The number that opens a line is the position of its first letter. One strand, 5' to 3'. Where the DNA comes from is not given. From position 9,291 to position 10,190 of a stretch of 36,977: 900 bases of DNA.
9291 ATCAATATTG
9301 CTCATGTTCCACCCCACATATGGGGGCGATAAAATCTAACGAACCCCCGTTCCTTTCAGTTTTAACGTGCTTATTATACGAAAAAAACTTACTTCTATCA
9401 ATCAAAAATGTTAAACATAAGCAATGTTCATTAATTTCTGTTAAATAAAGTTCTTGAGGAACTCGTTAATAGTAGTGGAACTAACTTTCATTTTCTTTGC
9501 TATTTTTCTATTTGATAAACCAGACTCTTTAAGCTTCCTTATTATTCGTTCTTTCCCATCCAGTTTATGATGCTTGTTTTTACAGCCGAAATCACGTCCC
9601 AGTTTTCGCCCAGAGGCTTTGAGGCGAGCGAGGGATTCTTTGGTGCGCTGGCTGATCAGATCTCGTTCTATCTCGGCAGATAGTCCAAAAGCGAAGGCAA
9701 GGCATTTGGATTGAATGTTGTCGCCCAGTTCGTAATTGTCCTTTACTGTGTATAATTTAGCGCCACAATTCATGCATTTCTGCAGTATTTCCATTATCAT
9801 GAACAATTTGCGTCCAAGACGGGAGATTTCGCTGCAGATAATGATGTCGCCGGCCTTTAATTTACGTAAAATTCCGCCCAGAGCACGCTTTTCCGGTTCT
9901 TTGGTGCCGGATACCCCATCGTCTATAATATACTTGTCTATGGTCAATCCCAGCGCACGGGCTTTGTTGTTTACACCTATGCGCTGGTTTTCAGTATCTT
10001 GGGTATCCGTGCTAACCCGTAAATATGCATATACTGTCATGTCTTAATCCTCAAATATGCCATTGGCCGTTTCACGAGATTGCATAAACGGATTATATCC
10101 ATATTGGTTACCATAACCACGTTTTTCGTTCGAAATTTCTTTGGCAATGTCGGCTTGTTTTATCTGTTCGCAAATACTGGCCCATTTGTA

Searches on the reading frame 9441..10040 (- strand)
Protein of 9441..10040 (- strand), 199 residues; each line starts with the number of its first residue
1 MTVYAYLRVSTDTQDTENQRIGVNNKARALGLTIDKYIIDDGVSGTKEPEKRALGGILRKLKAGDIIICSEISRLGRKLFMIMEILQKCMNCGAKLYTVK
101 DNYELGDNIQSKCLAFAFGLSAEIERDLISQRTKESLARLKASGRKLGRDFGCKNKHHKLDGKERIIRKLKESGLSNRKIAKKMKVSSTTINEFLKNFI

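Call 47: search_protein_families(library=pfam, proteins=[window:9441-10040:-], max_evalue=0.01)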
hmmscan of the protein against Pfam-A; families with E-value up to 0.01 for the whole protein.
window:9441-10040:- (199 aa): 5 families
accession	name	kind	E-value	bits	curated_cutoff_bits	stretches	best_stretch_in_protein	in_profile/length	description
PF00239.26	Resolvase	-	1.4e-31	110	23.3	1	3-145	1-144/145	Resolvase, N terminal domain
PF13936.12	HTH_38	-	8.5e-06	25.8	27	1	156-192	1-38/44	Helix-turn-helix domain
PF00196.25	GerE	-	0.00025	21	23.5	1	164-197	7-40/57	Bacterial regulatory proteins, luxR family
PF13412.12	HTH_24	-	0.00047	20.1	21.9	1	171-198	14-41/48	Winged helix-turn-helix DNA-binding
PF13384.12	HTH_23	-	0.0009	19.4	24.6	1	165-198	9-41/50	Homeodomain-like domain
